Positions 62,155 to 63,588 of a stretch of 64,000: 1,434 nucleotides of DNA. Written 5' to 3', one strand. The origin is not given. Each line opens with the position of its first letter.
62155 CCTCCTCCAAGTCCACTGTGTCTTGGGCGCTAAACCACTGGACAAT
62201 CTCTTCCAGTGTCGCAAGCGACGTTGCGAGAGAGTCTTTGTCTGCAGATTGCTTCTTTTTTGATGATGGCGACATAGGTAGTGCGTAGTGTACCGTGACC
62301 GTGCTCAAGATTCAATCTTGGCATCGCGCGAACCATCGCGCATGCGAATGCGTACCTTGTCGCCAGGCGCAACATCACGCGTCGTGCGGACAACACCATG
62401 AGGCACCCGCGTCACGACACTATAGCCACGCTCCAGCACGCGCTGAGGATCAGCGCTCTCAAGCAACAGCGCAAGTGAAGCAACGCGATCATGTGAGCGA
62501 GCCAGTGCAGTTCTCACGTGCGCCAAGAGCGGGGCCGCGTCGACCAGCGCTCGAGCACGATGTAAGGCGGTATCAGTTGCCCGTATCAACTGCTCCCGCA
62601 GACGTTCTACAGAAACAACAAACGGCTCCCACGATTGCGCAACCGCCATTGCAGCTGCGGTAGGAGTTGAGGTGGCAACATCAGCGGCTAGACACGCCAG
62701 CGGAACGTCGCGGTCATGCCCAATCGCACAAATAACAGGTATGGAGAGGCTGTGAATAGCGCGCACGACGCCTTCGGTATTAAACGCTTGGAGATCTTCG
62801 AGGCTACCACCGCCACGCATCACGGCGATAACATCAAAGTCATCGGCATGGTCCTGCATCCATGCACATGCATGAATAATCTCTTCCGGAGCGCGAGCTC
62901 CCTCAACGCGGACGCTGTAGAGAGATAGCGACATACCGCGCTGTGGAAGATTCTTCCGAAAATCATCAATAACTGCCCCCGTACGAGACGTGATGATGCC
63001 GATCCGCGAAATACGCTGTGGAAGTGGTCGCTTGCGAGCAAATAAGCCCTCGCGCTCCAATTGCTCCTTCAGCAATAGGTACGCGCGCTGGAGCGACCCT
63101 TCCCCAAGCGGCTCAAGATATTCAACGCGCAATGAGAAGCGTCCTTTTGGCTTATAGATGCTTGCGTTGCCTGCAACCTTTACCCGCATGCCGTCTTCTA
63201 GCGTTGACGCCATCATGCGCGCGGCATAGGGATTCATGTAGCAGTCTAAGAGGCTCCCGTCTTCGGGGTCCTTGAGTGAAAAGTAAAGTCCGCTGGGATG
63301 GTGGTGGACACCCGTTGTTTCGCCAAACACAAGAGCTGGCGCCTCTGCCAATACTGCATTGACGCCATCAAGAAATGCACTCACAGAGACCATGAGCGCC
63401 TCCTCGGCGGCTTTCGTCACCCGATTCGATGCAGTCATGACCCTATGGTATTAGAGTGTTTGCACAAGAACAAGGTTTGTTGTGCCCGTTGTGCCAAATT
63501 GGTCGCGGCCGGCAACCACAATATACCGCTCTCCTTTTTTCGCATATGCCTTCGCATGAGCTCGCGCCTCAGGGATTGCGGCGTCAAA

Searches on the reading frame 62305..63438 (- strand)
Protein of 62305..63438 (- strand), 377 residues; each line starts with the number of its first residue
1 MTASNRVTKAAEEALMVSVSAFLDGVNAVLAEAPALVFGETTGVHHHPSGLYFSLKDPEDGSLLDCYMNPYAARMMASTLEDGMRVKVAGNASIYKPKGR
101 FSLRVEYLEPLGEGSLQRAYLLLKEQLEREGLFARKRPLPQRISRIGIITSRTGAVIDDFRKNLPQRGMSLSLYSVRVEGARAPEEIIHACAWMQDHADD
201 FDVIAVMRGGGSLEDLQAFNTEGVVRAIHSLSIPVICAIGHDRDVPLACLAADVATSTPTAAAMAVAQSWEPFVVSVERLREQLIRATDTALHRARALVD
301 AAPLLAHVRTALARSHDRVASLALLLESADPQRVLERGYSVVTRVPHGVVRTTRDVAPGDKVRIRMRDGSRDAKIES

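Call 16: search_protein_families(library=pfam, proteins=[window:62305-63438:-], max_evalue=0.001)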
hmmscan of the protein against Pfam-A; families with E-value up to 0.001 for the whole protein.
window:62305-63438:- (377 aa): 3 families
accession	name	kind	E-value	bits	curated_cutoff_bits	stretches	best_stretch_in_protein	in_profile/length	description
PF02601.20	Exonuc_VII_L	-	5.9e-63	213.7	35.9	2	134-300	5-172/315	Exonuclease VII, large subunit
PF13742.12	tRNA_anti_2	-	1.5e-13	51.2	27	1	18-108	2-94/95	OB-fold nucleic acid binding domain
PF01336.31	tRNA_anti-codon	-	2.7e-05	24.4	27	1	37-111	3-75/75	OB-fold nucleic acid binding domain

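Call 39: find_homologous_proteins(query=window:62305-63438:-, max_evalue=1e-10)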
Query window:62305-63438:- (377 aa): 3791 proteins with E <= 1e-10 among 8000 candidates; the best 120 are listed.
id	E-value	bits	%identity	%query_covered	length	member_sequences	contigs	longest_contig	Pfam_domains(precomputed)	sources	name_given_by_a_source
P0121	1.4e-242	822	100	100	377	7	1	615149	PF02601.21,PF13742.13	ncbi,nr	ncbi:MAG: exodeoxyribonuclease VII large subunit [Candidatus Paceibacterota bacterium]|nr:MAG: exode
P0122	6.3e-213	724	88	98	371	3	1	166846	PF02601.21,PF13742.13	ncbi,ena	-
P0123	3.9e-114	399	55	95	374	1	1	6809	PF02601.21,PF13742.13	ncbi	-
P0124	3.7e-109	383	51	95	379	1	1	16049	PF02601.21,PF13742.13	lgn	-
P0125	3.0e-108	380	51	96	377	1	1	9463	PF02601.21,PF13742.13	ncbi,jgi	jgi:exodeoxyribonuclease VII large subunit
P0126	3.6e-108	380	49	99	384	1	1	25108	PF02601.21,PF13742.13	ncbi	-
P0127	2.2e-106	374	50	97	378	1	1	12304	PF02601.21,PF13742.13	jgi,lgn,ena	-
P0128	1.1e-105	372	51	97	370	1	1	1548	PF02601.21,PF13742.13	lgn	-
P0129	9.0e-104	365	48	96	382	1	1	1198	PF02601.21,PF13742.13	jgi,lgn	jgi:exodeoxyribonuclease VII large subunit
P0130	9.2e-104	365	49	95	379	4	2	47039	PF02601.21,PF13742.13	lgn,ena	-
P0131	1.9e-103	364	51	97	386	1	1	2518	PF02601.21,PF13742.13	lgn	-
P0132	1.9e-103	364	50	96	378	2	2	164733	PF02601.21,PF13742.13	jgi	jgi:exodeoxyribonuclease VII large subunit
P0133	1.3e-102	361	49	95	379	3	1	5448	PF02601.21,PF13742.13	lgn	-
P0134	1.8e-102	361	47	97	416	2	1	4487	PF02601.21,PF13742.13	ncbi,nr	ncbi:MAG: exodeoxyribonuclease VII large subunit, partial [bacterium]|nr:exodeoxyribonuclease VII la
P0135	2.2e-102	361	48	96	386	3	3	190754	PF02601.21,PF13742.13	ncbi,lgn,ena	ncbi:MAG: exodeoxyribonuclease VII large subunit [Patescibacteria group bacterium]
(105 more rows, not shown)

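Call 79: find_encoding_contigs(protein=P0121, flank=10000, max_places=1)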
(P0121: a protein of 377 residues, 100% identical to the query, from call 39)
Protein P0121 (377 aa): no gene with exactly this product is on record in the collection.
